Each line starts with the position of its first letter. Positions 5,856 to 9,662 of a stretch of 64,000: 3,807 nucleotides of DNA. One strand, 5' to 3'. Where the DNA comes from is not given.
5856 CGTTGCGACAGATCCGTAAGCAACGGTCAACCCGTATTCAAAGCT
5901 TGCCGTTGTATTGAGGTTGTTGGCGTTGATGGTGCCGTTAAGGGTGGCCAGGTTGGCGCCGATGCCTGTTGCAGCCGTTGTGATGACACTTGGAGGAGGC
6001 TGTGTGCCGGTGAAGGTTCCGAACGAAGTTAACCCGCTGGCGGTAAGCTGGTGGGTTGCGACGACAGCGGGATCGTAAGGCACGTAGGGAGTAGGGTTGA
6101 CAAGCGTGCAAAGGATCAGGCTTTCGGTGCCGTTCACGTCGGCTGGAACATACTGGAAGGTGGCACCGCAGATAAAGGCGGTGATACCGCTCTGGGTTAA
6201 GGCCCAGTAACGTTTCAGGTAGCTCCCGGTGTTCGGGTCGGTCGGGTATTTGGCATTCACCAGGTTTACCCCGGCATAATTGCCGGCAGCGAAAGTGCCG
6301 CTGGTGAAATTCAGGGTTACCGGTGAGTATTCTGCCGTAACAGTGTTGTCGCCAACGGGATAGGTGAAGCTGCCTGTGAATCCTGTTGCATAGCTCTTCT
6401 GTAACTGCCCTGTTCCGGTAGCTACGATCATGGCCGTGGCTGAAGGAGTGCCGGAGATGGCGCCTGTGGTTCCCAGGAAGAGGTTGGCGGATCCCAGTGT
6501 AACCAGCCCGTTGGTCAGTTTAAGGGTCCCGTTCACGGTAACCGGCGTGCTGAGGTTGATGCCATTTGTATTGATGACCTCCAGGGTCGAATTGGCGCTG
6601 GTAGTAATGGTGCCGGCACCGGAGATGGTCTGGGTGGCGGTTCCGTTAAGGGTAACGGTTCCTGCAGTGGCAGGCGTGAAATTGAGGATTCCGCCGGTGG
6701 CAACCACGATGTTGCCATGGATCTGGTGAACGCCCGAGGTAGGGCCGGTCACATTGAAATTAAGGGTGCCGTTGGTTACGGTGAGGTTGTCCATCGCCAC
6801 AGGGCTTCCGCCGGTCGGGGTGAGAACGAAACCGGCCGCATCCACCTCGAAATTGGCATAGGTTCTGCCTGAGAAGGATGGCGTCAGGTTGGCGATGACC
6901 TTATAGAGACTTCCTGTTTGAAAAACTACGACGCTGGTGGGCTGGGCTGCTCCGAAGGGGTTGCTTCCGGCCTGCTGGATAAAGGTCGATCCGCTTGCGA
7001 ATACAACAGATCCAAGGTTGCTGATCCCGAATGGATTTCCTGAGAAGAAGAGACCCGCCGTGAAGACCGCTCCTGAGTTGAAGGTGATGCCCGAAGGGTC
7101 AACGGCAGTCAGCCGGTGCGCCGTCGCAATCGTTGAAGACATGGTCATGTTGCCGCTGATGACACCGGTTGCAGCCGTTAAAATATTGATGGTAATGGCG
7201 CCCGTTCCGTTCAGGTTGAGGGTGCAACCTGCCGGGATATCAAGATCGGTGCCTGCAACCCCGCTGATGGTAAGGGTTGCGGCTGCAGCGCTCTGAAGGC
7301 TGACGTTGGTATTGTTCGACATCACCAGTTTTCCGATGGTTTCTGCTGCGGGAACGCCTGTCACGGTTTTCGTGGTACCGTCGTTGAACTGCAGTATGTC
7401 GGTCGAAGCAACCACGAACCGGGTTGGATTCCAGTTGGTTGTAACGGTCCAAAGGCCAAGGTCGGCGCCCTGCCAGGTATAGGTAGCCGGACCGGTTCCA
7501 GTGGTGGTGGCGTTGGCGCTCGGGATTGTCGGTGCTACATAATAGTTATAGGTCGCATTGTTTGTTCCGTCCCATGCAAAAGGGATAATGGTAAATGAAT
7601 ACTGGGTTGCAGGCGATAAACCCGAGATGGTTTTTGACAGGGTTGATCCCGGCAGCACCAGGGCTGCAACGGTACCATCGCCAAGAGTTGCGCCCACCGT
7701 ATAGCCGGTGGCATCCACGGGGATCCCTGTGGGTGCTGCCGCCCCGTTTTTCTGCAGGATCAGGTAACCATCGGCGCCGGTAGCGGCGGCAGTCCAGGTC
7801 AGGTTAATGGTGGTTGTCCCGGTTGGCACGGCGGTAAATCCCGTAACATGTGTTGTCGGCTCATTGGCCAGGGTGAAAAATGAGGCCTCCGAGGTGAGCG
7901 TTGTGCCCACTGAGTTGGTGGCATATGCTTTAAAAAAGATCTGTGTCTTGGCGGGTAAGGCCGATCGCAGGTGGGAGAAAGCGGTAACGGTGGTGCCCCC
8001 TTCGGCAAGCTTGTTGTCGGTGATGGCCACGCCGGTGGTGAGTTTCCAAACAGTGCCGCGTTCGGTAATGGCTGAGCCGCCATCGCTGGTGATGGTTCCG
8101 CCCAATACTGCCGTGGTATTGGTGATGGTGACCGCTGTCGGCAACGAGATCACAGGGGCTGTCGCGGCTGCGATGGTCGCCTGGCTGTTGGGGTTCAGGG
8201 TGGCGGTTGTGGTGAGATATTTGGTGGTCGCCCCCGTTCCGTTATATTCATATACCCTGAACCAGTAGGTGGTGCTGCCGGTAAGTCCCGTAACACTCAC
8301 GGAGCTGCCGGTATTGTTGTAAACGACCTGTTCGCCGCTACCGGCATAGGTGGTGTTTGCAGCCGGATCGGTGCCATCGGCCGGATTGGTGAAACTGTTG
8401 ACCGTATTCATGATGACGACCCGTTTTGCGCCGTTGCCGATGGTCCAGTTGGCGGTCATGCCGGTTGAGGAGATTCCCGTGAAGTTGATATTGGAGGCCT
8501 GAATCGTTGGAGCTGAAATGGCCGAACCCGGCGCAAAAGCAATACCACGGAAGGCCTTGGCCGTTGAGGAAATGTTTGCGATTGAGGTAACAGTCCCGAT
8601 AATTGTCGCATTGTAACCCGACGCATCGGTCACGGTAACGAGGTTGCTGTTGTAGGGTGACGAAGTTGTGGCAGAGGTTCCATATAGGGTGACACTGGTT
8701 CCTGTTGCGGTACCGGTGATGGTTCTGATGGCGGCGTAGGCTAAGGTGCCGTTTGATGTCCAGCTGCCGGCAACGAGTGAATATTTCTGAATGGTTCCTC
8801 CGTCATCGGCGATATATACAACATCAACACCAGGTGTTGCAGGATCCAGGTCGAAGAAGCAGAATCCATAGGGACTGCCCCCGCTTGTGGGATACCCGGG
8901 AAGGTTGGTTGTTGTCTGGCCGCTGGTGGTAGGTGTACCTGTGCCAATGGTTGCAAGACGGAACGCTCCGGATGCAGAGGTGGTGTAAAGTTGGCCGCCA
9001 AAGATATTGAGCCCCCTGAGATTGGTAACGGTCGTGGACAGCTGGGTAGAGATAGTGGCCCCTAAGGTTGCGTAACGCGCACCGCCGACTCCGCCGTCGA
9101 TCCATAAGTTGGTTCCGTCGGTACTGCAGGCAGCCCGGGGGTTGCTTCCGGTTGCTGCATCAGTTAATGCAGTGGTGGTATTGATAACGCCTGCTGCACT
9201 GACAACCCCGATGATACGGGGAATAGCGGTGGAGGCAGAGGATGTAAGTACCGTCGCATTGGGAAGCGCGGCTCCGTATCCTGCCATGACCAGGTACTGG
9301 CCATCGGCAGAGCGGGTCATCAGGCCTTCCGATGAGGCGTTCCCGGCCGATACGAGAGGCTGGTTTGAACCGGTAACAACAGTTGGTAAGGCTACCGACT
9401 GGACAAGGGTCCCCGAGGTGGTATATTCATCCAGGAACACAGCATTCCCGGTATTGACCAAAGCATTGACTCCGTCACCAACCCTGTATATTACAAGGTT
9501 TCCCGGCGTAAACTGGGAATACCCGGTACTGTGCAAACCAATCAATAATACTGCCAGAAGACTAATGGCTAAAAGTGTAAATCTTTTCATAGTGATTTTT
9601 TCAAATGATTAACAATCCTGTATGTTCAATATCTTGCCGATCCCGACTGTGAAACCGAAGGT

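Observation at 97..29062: A 27-kb head-to-tail array of five giant T9SS cargo paralogs shares one fixed C-terminal grammar but has unrelated N-terminal heads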

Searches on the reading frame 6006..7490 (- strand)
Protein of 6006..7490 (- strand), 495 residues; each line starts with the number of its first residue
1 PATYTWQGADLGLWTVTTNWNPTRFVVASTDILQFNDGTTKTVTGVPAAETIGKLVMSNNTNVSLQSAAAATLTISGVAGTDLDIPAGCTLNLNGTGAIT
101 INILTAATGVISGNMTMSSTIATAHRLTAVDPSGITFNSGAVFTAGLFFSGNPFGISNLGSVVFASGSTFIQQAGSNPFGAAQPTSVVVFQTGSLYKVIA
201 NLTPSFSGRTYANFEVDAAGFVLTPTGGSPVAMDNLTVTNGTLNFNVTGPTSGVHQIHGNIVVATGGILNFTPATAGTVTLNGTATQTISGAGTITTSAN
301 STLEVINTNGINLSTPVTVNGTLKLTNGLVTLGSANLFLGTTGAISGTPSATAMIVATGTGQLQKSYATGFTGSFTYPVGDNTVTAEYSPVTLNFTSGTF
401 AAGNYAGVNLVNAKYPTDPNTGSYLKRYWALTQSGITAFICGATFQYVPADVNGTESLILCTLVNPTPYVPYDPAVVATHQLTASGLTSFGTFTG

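Call 25: search_protein_families(library=pfam, proteins=[window:6006-7490:-], max_evalue=1)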
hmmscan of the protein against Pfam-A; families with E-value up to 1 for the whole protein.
seq(495 aa): 0 families

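Call 81: search_solved_structures(query=window:6012-7490:-, max_evalue=10)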
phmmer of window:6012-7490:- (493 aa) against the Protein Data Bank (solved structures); distinct sequences matched with E-value up to 10: 4.
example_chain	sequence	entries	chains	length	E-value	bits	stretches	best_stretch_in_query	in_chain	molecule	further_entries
5npy_A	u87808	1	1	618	1.5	11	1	212-262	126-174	Flagellar basal body protein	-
3vw6_A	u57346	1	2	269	2.2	10.4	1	113-209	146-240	Mitogen-activated protein kinase kinase kinase 5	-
5uor_A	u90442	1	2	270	2.2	10.4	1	113-209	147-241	Mitogen-activated protein kinase kinase kinase 5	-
5uox_A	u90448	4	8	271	2.3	10.4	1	113-209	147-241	Mitogen-activated protein kinase kinase kinase 5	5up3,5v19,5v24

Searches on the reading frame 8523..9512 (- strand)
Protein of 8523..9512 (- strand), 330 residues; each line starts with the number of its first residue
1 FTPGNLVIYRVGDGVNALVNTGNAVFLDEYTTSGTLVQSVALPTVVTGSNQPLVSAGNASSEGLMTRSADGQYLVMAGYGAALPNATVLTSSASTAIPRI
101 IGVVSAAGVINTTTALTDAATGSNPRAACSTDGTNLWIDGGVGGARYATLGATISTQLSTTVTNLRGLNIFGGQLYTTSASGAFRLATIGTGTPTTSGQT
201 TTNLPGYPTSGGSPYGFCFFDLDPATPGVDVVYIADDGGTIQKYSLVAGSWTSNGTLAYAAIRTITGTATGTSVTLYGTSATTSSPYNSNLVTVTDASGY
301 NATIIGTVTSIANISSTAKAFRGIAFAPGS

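Call 25: search_protein_families(library=pfam, proteins=[window:8523-9512:-], max_evalue=1)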
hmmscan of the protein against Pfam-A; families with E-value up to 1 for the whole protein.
seq(330 aa): 0 families

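Call 27: find_homologous_proteins(query=window:8526-9512:-, max_evalue=0.00001)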
Query window:8526-9512:- (329 aa): 752 proteins with E <= 0.00001 among 8000 candidates; the best 120 are listed.
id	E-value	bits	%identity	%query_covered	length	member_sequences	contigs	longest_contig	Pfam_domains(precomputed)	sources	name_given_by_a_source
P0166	1.2e-145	503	86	84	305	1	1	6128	-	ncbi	ncbi:MAG: DUF3616 domain-containing protein, partial [Bacteroidota bacterium]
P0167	2.7e-144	498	75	100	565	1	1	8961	PF00041.28,PF16656.12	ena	-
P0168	1.4e-115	404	66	92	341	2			-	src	-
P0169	5.8e-106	372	57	100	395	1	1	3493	-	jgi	jgi:hypothetical protein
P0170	4.2e-105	369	60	100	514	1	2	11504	-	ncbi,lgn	-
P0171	6.6e-102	359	60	100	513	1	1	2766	-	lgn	-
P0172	2.0e-101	357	58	100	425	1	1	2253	-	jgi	jgi:hypothetical protein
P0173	3.1e-101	357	57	100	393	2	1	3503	-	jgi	jgi:hypothetical protein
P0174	3.5e-100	353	57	100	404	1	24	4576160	-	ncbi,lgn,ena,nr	ncbi:MAG: hypothetical protein KA314_04055 [Chloroflexi bacterium]|nr:hypothetical protein [Chlorofl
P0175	1.0e-99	352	59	100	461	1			-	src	-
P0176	1.1e-99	352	57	100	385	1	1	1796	-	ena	-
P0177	4.2e-99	350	60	100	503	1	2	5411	-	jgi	-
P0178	6.6e-99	349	55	100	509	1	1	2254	-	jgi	jgi:hypothetical protein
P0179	9.9e-99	349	56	100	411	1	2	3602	-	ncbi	-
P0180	1.1e-98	348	59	100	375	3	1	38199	-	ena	-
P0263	2.9e-85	304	54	100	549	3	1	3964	PF00404.25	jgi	-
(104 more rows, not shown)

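Call 45: predict_structure(alignment_id=A3)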
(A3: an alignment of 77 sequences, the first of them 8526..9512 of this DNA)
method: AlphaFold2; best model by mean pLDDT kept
length: 329 residues; sequences in the alignment: 77
mean_pLDDT: 96.2   pTM: 0.94
mean pLDDT of the five models: 96.2, 96.0, 95.8, 95.6, 95.5
residues with pLDDT >= 90: 310; 70-90: 19; 50-70: 0; < 50: 0
segments of 3 or more residues with pLDDT < 50: none
pLDDT, mean of each block of 10 residues (from residue 1): 98 95 98 98 98 95 97 99 96 98 98 98 98 98 96 96 91 97 95 97 96 96 97 93 98 97 96 97 83 98 98 93 97
secondary structure, 60 per line:
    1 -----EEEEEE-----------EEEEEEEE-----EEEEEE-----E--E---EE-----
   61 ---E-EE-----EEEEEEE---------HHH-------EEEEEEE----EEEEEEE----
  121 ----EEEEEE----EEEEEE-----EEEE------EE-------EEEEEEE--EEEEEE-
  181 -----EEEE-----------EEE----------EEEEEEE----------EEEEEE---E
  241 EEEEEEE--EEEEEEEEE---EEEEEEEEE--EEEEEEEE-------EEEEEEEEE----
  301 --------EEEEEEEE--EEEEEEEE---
elements in order: E6-11 E23-30 E36-41 E73-79 E99-105 E110-116 E125-130 E135-140 E146-149 E165-171 E174-179 E186-189 E201-203 E214-220 E231-236 E240-247 E250-258 E262-270 E273-280 E288-296 E309-316 E319-326

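Call 48: fold_search(model_id=the predicted structure, library=pdb)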
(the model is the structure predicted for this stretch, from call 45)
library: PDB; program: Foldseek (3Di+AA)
matches with E <= 10: 1565; with E <= 0.001: 426
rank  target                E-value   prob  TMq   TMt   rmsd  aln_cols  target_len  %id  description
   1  8gfv_B                1.3e-06  1.00  0.46  0.46   7.0       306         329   10  CryoEM structure of beta-2-adrenergic receptor in complex with GTP-bound Gs heterotrimer (transition intermediate #1 o (released 2024-03-06)
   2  8wc9_B                1.6e-06  1.00  0.50  0.49   7.3       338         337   11  Cryo-EM structure of the ZH8651-bound mTAAR1-Gq complex (released 2023-12-27)
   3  8gdz_B                1.8e-06  1.00  0.44  0.44   7.8       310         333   10  CryoEM structure of beta-2-adrenergic receptor in complex with nucleotide-free Gs heterotrimer (#1 of 20) (released 2024-03-06)
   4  6zqe_UL               1.8e-06  1.00  0.47  0.24  10.6       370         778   11  Cryo-EM structure of the 90S pre-ribosome from Saccharomyces cerevisiae, state Dis-A (Poly-Ala) (released 2020-09-23)
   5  8wca_B                2.4e-06  1.00  0.48  0.48   7.8       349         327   11  Cryo-EM structure of the PEA-bound hTAAR1-Gs complex (released 2023-12-27)
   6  3scy                  2.8e-06  1.00  0.52  0.48   6.2       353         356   13  Crystal structure of a putative 6-phosphogluconolactonase (BF1038) from Bacteroides fragilis NCTC 9343 at 1.50 A resolut (released 2011-07-20)
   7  8iw4_B                2.9e-06  1.00  0.45  0.48   7.9       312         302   10  Cryo-EM structure of the SPE-bound mTAAR9-Gs complex (released 2023-05-31)
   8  7bid                  3.2e-06  1.00  0.50  0.56   7.8       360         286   12  Crystal structure of v31WRAP-T, a 7-bladed designer protein (released 2021-09-22)
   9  8x8n_B                3.2e-06  1.00  0.45  0.44   7.3       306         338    9  Cryo-EM structure of the octreotide-bound Somatostatin receptor 5-Gi protein complex (released 2024-06-12)
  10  8unw_B                3.9e-06  1.00  0.44  0.43   8.0       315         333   10  CryoEM structure of beta-2-adrenergic receptor in complex with GTP-bound Gs heterotrimer (Class L) (released 2024-03-06)
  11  8wc3_B                4.3e-06  1.00  0.50  0.49   7.1       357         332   10  Cryo-EM structure of the SEP363856-bound mTAAR1-Gs complex (released 2023-12-27)
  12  8unz_B                4.5e-06  1.00  0.47  0.46   6.9       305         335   10  CryoEM structure of beta-2-adrenergic receptor in complex with GTP-bound Gs heterotrimer (Class O) (released 2024-03-06)
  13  9d0a_B                4.7e-06  1.00  0.50  0.53   7.6       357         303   11  CryoEM structure of PAR2 with endogenous tethered ligand. (released 2025-05-07)
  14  8iod_B                5.0e-06  1.00  0.49  0.48   7.5       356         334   10  Cryo-EM structure of the PG-901-bound human melanocortin receptor 5 (MC5R)-Gs complex (released 2023-09-20)
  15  8qe8_A                5.5e-06  1.00  0.45  0.41   9.0       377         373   10  Structure of the non-canonical CTLH E3 substrate receptor WDR26 bound to NMNAT1 substrate (released 2024-05-15)
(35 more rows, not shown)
